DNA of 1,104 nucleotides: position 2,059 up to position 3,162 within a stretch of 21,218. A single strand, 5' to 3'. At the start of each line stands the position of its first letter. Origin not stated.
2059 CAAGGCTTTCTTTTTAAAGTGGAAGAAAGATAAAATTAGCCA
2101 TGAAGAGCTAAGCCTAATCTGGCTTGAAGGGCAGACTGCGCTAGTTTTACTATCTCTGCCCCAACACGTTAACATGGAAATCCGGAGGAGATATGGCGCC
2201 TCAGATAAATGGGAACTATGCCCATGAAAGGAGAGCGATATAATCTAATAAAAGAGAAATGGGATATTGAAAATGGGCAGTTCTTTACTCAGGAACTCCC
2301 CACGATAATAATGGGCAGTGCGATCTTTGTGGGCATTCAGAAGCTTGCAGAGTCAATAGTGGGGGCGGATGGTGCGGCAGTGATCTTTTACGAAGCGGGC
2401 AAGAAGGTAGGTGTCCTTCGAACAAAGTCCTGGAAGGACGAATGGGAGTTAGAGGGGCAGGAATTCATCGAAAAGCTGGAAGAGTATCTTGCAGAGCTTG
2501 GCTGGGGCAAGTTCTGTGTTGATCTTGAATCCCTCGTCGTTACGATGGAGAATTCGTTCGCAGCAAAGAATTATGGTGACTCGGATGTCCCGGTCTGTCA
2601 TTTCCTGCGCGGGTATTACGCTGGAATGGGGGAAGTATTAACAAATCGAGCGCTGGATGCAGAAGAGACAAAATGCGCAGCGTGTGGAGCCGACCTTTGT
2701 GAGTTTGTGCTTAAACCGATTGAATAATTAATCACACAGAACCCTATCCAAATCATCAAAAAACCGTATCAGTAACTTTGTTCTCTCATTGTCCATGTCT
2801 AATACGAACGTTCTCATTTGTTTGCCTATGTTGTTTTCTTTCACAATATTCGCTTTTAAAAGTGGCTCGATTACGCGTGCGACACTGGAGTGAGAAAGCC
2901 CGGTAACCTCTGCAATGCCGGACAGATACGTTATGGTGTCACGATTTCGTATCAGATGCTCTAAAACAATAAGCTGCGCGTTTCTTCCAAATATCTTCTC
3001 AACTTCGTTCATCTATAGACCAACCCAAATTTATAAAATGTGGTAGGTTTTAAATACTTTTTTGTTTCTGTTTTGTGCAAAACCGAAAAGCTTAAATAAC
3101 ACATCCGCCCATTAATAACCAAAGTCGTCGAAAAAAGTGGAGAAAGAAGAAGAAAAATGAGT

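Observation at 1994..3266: ~190-bp fossil duplicate of the hydrogenase promoter, leader and first ~37 codons brackets a two-gene insertion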

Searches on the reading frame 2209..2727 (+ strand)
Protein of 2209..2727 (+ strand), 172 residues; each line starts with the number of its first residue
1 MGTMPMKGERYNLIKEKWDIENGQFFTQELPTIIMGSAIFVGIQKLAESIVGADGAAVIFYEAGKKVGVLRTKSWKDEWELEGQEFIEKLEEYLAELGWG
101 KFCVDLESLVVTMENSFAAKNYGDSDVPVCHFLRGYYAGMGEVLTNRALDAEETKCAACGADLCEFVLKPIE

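Call 6: search_protein_families(library=pfam, proteins=[window:2209-2727:+])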
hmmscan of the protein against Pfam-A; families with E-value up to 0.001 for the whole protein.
window:2209-2727:+ (172 aa): 2 families
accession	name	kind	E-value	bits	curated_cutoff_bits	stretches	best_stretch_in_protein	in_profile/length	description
PF02830.23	V4R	-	1.6e-16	60.6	31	1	109-170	1-62/62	V4R domain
PF19367.4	DUF5943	-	4e-05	24.5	27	1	19-104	10-95/96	Domain of unknown function (DUF5943)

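Call 18: find_related_loci(query=A1, collection=metagenome_contigs, flank=4000)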
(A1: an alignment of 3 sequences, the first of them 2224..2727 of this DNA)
Query A1 (167 aa) in metagenome_contigs; peptide patterns used: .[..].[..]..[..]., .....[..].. (x = any residue, [..] = any of these).
352 stretches matched a pattern; 15 encode a relative of the query (tblastn E <= 1e-3); 15 distinct loci.
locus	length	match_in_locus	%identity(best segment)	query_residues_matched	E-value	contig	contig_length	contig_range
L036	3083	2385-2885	76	1-167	1e-87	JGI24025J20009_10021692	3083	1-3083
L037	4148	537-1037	75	1-167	6e-83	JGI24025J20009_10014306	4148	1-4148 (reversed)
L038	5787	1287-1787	72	1-167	4e-81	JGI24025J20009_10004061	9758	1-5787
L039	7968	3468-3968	65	1-167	3e-71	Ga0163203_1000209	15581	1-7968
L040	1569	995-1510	57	1-167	5e-56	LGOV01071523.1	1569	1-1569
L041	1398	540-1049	57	1-167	5e-56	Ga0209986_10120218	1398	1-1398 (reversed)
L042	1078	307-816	57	1-167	3e-57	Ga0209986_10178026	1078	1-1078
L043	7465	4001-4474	49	13-167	7e-49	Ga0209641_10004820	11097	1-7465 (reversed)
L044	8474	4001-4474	50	13-167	1e-46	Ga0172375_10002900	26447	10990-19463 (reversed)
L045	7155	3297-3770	50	13-167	1e-46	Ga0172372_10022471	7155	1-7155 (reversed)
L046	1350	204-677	49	13-167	7e-47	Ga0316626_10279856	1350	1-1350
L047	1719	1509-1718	77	1-70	2e-31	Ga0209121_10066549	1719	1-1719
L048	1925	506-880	46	19-167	3e-29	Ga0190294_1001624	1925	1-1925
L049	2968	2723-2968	46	13-94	1e-19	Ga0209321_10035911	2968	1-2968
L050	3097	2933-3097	55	1-56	5e-14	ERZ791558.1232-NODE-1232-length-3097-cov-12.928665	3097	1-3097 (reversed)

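Call 37: find_homologous_proteins(query=window:2224-2727:+, max_evalue=1e-20)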
Query window:2224-2727:+ (167 aa): 76 proteins with E <= 1e-20 among 148 candidates.
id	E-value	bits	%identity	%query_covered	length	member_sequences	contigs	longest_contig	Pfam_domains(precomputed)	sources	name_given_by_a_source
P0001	1.1e-107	375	100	100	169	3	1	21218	PF02830.24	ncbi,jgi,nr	ncbi:MAG TPA: 4-vinyl reductase [Candidatus Bathyarchaeia archaeon]|nr:4-vinyl reductase [Candidatus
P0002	8.7e-95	333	89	100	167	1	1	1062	PF02830.24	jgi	-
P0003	1.0e-92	326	84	100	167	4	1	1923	PF02830.24,PF19367.5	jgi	-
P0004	5.4e-86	305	81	100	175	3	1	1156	PF02830.24,PF19367.5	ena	-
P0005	5.8e-85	301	78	100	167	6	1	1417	PF02830.24,PF19367.5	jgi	jgi:predicted hydrocarbon binding protein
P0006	1.3e-82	294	78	99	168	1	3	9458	PF02830.24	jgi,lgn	jgi:hypothetical protein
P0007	1.3e-80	287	75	100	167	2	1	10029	PF02830.24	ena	-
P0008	9.8e-80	284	77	95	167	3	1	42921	PF02830.24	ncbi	ncbi:MAG: V4R domain-containing protein [Candidatus Methanospirareceae archaeon]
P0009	1.3e-78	281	74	100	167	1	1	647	PF02830.24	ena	-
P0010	6.1e-76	272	72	100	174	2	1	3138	PF02830.24,PF19367.5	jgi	-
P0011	4.3e-72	259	69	100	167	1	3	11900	PF02830.24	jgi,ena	-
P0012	5.7e-69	249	67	100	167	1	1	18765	PF02830.24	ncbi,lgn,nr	ncbi:MAG: hypothetical protein JW878_10645 [Methanomicrobia archaeon]|nr:hypothetical protein [Metha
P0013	1.2e-68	248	65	100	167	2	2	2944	PF02830.24,PF19367.5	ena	-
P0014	2.6e-67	244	64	100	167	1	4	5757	PF02830.24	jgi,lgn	jgi:predicted hydrocarbon binding protein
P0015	1.0e-65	239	64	100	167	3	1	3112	PF02830.24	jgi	jgi:predicted hydrocarbon binding protein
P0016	1.1e-62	229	64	100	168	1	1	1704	PF02830.24,PF19367.5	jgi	jgi:predicted hydrocarbon binding protein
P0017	3.1e-62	227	78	83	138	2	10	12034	PF02830.24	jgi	jgi:predicted hydrocarbon binding protein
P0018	2.8e-54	201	57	100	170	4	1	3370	PF02830.24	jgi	jgi:predicted hydrocarbon binding protein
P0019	1.1e-52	196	57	100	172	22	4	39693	PF02830.24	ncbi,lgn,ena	-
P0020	8.3e-49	184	55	96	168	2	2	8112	PF02830.24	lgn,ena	-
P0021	7.3e-46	174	50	96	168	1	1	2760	PF02830.24,PF19367.5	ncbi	ncbi:MAG: 4-vinyl reductase [Candidatus Methanoperedens sp.]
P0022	9.2e-46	174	52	93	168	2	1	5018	PF02830.24,PF19367.5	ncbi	-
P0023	3.0e-45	172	50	92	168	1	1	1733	PF02830.24,PF19367.5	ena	-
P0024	3.3e-45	172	53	93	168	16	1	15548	PF02830.24,PF19367.5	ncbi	-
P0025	4.5e-45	171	53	92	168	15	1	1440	PF02830.24,PF19367.5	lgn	-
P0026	5.5e-45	171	52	92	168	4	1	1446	PF02830.24,PF19367.5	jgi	jgi:predicted hydrocarbon binding protein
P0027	1.5e-44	170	52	92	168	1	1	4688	PF02830.24,PF19367.5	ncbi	-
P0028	1.9e-44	169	50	93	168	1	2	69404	PF02830.24,PF19367.5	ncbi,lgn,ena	-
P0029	3.0e-44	169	51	93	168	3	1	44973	PF02830.24,PF19367.5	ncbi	-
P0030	4.3e-44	168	51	92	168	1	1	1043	PF02830.24,PF19367.5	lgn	-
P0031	5.3e-44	168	50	93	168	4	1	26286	PF02830.24,PF19367.5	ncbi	-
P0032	7.6e-44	167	50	93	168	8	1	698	PF02830.24,PF19367.5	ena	-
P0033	9.5e-44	167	51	100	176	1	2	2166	PF02830.24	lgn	-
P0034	1.1e-43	167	49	93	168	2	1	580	PF02830.24,PF19367.5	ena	-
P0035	1.2e-43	167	49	93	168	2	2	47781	PF02830.24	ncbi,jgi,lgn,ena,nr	ncbi:MAG TPA: V4R domain-containing protein [Candidatus Methanoperedens sp.]|nr:hypothetical protein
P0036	2.9e-43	166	50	93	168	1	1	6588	PF02830.24,PF19367.5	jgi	jgi:predicted hydrocarbon binding protein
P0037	3.3e-43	165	50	93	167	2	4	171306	PF02830.24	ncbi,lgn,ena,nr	ncbi:MAG: hypothetical protein O8C66_13900 [Candidatus Methanoperedens sp.]|nr:hypothetical protein 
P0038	3.6e-43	165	51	93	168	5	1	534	PF02830.24,PF19367.5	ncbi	-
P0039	3.6e-43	165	49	96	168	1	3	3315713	PF02830.24,PF19367.5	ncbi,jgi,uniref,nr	ncbi:putative hydrocarbon binding protein (contains V4R domain) [Candidatus Methanoperedens nitrored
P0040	4.1e-43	165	49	93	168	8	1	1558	PF02830.24,PF19367.5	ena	-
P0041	4.4e-43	165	51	93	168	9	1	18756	PF02830.24,PF19367.5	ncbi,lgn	-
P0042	6.3e-43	165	48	96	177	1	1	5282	PF02830.24,PF19367.5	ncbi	-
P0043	6.6e-43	164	51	93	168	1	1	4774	PF02830.24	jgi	jgi:predicted hydrocarbon binding protein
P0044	9.2e-43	164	52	93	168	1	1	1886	PF02830.24,PF19367.5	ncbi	-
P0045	1.2e-42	164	74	58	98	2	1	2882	PF02830.24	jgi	jgi:predicted hydrocarbon binding protein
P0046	1.5e-42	163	50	91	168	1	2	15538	PF02830.24,PF19367.5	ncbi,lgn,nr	ncbi:MAG: hypothetical protein FIB08_16385 [Candidatus Methanoperedens sp.]|nr:hypothetical protein 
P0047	2.8e-42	162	48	93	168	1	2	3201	PF02830.24,PF19367.5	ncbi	-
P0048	2.8e-42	162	49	93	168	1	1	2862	PF02830.24,PF19367.5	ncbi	-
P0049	3.9e-42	162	47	93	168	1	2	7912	PF02830.24,PF19367.5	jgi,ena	-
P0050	4.1e-42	162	48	96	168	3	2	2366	PF02830.24,PF19367.5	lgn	-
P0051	5.5e-42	161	49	96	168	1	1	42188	PF02830.24,PF19367.5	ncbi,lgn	-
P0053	7.2e-42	161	48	92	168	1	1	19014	PF02830.24,PF19367.5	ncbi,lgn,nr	ncbi:MAG: V4R domain-containing protein [Candidatus Methanoperedens sp.]|nr:V4R domain-containing pr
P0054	1.1e-41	161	49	93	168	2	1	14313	PF02830.24,PF19367.5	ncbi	-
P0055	1.5e-41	160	52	91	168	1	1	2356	PF02830.24,PF19367.5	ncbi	-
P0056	1.5e-41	160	48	93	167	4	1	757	PF02830.24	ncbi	-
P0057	1.7e-41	160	49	93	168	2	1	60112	PF02830.24,PF19367.5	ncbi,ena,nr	ncbi:V4R domain protein [uncultured archaeon]|nr:V4R domain protein [uncultured archaeon]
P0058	1.8e-41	160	47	92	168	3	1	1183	PF02830.24,PF19367.5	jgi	jgi:predicted hydrocarbon binding protein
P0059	2.4e-41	159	49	93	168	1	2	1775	PF02830.24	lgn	-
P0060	2.5e-41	159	49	92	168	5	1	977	PF02830.24,PF19367.5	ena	-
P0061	3.0e-41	159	50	93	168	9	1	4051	PF02830.24,PF19367.5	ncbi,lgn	-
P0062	3.2e-41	159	48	96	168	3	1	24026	PF02830.24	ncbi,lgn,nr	ncbi:MAG: 4-vinyl reductase [Candidatus Methanoperedens sp.]|nr:4-vinyl reductase [Candidatus Methan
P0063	4.2e-41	159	49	93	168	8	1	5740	PF02830.24,PF19367.5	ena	-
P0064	4.5e-41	158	60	71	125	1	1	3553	PF02830.24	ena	-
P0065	4.8e-41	158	47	93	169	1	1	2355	PF02830.24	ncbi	-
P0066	6.4e-41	158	48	93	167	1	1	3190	PF02830.24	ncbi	-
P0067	1.0e-40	157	52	90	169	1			PF02830.24,PF19367.5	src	-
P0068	2.1e-40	156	48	93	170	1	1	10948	PF02830.24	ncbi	-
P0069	1.7e-39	153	49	93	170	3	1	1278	PF02830.24,PF19367.5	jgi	jgi:predicted hydrocarbon binding protein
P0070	5.9e-39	152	54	83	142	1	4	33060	PF02830.24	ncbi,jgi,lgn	-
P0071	1.2e-38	151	51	86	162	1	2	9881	PF02830.24,PF19367.5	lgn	-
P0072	1.3e-37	147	45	98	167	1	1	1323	PF02830.24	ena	-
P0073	1.1e-32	131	54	69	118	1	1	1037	PF02830.24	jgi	-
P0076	3.5e-25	107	50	71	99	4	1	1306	PF02830.24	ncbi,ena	-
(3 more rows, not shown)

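Call 38: find_encoding_contigs(protein=P0002, flank=5000, max_places=3)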
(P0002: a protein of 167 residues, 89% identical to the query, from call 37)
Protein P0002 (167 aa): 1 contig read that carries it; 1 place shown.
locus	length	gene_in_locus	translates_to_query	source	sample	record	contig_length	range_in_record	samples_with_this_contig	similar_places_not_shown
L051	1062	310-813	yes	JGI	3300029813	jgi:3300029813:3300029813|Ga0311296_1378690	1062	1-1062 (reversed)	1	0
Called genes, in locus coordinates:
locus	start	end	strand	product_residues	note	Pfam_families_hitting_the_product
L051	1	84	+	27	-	?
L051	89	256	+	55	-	-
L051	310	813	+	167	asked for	PF02830:V4R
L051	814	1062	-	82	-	?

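Call 39: find_encoding_contigs(protein=P0003, flank=5000, max_places=4)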
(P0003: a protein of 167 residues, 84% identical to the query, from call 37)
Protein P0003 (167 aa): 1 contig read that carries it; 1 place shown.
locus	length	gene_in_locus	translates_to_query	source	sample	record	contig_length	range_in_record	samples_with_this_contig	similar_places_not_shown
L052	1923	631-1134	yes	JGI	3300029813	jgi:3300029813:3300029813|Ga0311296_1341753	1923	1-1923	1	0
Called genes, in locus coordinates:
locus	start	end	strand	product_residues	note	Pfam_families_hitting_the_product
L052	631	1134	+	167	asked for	PF19367:DUF5943 (weak), PF02830:V4R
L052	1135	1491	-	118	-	-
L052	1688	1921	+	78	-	?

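Call 40: find_encoding_contigs(protein=P0004, flank=5000, max_places=3)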
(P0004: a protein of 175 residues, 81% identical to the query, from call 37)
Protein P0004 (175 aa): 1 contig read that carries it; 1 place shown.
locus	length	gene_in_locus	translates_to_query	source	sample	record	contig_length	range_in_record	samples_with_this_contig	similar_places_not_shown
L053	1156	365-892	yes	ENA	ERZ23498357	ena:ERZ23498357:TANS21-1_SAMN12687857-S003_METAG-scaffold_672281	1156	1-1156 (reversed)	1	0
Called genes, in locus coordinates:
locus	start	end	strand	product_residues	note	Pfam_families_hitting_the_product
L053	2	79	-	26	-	?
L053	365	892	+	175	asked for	PF19367:DUF5943 (weak), PF02830:V4R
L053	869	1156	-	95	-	?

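Call 41: find_encoding_contigs(protein=P0006, flank=5000, max_places=3)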
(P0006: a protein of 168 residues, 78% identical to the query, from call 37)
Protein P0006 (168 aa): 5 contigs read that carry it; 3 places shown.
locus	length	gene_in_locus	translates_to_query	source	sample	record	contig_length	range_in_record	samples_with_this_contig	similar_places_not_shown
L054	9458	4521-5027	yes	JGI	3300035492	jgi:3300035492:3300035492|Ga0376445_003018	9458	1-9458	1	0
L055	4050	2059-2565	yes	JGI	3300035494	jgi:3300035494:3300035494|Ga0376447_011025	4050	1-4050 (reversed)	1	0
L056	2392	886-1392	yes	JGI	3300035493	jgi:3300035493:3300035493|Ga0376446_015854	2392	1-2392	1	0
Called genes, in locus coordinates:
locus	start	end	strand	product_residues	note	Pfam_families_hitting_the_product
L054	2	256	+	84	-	?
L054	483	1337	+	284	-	PF00800:PDT, PF01842:ACT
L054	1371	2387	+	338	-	PF00106:adh_short (faint), PF01073:3Beta_HSD, PF01370:Epimerase, PF02719:Polysacc_synt_2, PF04321:RmlD_sub_bind, PF13460:NAD_binding_10, PF16363:GDP_Man_Dehyd, PF07993:NAD_binding_4 (weak)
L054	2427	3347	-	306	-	PF02219:MTHFR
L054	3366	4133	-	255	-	PF12225:DUF5981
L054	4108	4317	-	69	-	-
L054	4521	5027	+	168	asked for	PF02830:V4R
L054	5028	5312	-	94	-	-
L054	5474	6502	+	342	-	PF01058:Oxidored_q6, PF14720:NiFe_hyd_SSU_C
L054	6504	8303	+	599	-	PF27537:HoxH (weak), PF00374:NiFeSe_Hases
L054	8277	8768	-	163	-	PF01750:HycI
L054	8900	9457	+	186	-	?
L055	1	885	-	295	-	?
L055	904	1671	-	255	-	PF12225:DUF5981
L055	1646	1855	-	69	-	-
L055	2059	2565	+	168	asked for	PF02830:V4R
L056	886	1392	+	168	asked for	PF02830:V4R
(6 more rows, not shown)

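Call 46: find_encoding_contigs(protein=P0005, flank=5000, max_places=3)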
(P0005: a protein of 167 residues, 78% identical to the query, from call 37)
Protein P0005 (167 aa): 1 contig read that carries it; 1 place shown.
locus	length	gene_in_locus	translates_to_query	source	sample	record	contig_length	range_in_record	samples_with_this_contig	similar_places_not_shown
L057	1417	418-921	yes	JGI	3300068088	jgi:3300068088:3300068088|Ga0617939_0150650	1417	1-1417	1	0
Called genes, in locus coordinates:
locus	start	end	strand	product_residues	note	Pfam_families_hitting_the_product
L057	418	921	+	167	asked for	PF19367:DUF5943 (weak), PF02830:V4R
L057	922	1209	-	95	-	-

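Call 47: find_encoding_contigs(protein=P0010, flank=5000, max_places=3)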
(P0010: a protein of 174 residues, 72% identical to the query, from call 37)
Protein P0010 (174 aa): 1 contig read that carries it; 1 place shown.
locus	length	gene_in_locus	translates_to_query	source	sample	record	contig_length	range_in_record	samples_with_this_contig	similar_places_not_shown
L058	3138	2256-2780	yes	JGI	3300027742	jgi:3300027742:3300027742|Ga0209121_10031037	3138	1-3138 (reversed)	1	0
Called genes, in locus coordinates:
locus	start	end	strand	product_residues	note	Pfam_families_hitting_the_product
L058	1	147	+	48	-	?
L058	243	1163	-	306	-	PF02219:MTHFR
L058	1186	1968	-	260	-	PF12225:DUF5981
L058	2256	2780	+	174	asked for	PF19367:DUF5943 (weak), PF02830:V4R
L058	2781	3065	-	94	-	-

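Call 48: find_encoding_contigs(protein=P0007, flank=5000, max_places=2)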
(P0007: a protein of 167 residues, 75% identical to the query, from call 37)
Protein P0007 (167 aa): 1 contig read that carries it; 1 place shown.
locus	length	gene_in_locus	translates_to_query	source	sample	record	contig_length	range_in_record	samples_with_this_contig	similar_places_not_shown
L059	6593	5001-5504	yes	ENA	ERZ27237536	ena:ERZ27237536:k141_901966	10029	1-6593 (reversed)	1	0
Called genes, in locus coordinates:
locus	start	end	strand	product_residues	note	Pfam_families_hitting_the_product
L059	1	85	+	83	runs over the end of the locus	PF09851:SHOCT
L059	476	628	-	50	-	-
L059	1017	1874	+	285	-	PF00800:PDT, PF01842:ACT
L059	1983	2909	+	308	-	PF00106:adh_short (faint), PF01073:3Beta_HSD, PF01370:Epimerase, PF02719:Polysacc_synt_2, PF04321:RmlD_sub_bind, PF13460:NAD_binding_10, PF16363:GDP_Man_Dehyd, PF07993:NAD_binding_4 (weak)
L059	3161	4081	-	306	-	PF02219:MTHFR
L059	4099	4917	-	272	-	PF12225:DUF5981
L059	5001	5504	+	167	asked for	PF02830:V4R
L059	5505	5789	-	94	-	-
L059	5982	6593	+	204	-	?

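Call 49: find_encoding_contigs(protein=P0011, flank=5000, max_places=2)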
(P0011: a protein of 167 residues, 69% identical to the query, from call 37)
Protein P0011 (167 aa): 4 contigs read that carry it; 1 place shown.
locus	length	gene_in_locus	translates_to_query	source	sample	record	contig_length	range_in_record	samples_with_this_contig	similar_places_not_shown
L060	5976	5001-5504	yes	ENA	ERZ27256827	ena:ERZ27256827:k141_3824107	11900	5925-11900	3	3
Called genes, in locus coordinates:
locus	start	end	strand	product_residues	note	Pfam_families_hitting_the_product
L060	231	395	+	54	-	-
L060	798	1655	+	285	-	PF00800:PDT, PF01842:ACT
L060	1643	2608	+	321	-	PF01370:Epimerase, PF02719:Polysacc_synt_2, PF04321:RmlD_sub_bind, PF01073:3Beta_HSD, PF13460:NAD_binding_10, PF16363:GDP_Man_Dehyd, PF07993:NAD_binding_4 (weak)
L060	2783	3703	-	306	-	PF02219:MTHFR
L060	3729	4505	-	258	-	PF12225:DUF5981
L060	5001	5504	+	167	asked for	PF02830:V4R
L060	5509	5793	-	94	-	-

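Call 58: search_protein_families(library=pfam, proteins=[L044:1498-3567:+, L044:4917-6881:+, L044:6991-8322:+, L043:4931-6061:+, L043:6054-7205:+, L043:2868-3464:+, L043:1821-2552:-, L043:15-1205:+])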
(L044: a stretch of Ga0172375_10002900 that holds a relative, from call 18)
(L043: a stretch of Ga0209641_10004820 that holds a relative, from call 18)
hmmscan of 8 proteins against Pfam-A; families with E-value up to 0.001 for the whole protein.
L044:1498-3567:+ (689 aa): 7 families
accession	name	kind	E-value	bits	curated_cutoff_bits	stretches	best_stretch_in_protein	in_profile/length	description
PF03190.21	Thioredox_DsbH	-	2.3e-76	255.7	27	1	12-173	1-162/163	Protein of unknown function, DUF255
PF13899.12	Thioredoxin_7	-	2.5e-10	40.8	27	1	33-96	2-65/83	Thioredoxin-like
PF00759.25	Glyco_hydro_9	-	2.3e-05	24.3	27.7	1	419-518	151-265/444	Glycosyl hydrolase family 9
PF05147.19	LANC_like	-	4.1e-05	22.8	23.2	0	282-324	14-59/350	Lanthionine synthetase C-like protein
PF03663.20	Glyco_hydro_76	-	0.00013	22.1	25.9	0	422-575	39-183/366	Glycosyl hydrolase family 76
PF07221.17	GlcNAc_2-epim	-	0.00033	20.4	23.4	0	424-578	26-172/347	N-acylglucosamine 2-epimerase (GlcNAc 2-epimerase)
PF06917.19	Pectate_lyase_2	-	0.00055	19.2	26.6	0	480-526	405-448/491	Periplasmic pectate lyase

L044:4917-6881:+ (654 aa): 0 families

L044:6991-8322:+ (443 aa): 1 family
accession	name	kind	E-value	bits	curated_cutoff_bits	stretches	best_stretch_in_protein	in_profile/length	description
PF06245.16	DUF1015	-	2.8e-45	155.1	25.8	1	16-330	1-297/325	Protein of unknown function (DUF1015)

L043:4931-6061:+ (376 aa): 0 families

L043:6054-7205:+ (383 aa): 3 families
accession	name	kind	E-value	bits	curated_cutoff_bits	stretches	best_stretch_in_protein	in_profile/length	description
PF12704.14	MacB_PCD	-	4.6e-25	89.5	27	1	19-227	1-204/207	MacB-like periplasmic core domain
PF02687.27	FtsX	-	2.5e-24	86.1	25.5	1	259-376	2-120/120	FtsX-like permease C-terminal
PF04893.22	Yip1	-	0.00018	21.9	28.6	1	244-368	19-119/173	Yip1 domain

L043:2868-3464:+ (198 aa): 3 families
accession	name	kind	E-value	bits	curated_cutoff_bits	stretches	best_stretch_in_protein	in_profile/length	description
PF12840.13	HTH_20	-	3.8e-06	27.2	27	1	126-166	9-49/51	Helix-turn-helix domain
PF13463.12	HTH_27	-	5.2e-05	23.9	22.2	1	123-184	6-68/68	Winged helix DNA-binding domain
PF25212.1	HVO_A0114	-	9.6e-05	22.5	27.6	1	121-167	22-68/84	HVO_A0114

L043:1821-2552:- (243 aa): 1 family
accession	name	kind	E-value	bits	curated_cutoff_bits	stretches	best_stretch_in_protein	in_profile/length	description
PF04207.17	MtrD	-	8.9e-84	281.1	25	1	12-229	2-217/217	Tetrahydromethanopterin S-methyltransferase, subunit D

L043:15-1205:+ (396 aa): 1 family
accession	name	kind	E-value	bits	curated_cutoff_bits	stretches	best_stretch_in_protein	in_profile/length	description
PF00999.27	Na_H_Exchanger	-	3.2e-58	197.8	26.2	1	2-380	20-370/375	Sodium/hydrogen exchanger, transmembrane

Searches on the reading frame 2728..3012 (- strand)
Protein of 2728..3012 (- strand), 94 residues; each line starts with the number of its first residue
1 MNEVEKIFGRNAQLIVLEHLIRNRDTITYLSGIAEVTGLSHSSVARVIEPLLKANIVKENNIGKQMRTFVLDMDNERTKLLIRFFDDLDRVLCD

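Call 6: search_protein_families(library=pfam, proteins=[window:2728-3012:-])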
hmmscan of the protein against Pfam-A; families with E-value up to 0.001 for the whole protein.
window:2728-3012:- (94 aa): 1 family
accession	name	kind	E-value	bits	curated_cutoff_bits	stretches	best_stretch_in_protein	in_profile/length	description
PF12802.13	MarR_2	-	0.00061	20.3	27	1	12-57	6-50/61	MarR family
